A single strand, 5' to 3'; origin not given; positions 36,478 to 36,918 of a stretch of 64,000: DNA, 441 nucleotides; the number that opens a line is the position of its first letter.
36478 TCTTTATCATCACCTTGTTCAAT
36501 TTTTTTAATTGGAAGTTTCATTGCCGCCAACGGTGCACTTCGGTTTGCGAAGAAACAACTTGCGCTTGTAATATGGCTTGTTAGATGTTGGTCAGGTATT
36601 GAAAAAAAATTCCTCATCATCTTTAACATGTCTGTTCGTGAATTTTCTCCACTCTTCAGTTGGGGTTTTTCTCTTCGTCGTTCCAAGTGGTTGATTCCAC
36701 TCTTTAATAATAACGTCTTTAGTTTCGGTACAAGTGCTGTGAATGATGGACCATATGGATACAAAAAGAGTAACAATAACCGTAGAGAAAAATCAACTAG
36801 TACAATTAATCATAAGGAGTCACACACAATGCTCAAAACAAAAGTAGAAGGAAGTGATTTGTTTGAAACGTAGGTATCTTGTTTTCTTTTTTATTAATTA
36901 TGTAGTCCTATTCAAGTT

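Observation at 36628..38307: HMG-CoA reductase lacking the membrane/sterol-sensing domain, with presequence-like N-terminus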

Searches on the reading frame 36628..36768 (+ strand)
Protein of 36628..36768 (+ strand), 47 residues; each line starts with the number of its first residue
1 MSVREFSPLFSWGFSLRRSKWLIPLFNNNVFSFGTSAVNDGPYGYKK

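Call 11: find_homologous_proteins(query=window:36628-36768:+, max_evalue=10)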
Query seq(47 aa) (47 aa): 1 proteins with E <= 10 among 1 candidates.
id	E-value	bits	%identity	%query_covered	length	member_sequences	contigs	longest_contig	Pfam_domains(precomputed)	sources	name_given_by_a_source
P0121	2.8e-24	100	100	100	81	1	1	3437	-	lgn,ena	-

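Call 16: search_protein_representatives(protein=window:36628-36768:+)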
Query: 47 residues. Proteins with E-value up to 0.001 (for the whole library): 10; up to 1e-10: 1; up to 1e-30: 0. The best 10 are listed.
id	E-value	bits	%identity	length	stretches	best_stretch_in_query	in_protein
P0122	2.4e-14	67.6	87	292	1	1-39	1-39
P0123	3.1e-07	45.6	61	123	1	1-38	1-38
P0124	7.3e-07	44.4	40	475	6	12-36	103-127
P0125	7.8e-07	44.3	62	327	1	1-37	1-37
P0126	1.4e-05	40.5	59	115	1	1-37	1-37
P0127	4.4e-05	38.9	52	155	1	1-42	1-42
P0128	5.0e-05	38.7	38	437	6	10-34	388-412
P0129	1.0e-04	37.8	56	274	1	1-39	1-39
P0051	4.8e-04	35.7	51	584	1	1-39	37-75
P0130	6.7e-04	35.2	64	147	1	12-39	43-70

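Call 49: find_homologous_proteins(query=A3, max_evalue=1)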
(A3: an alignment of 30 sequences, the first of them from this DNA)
Query A3 (30 sequences): 24 candidates shared short words with the query, none scored E <= 1.
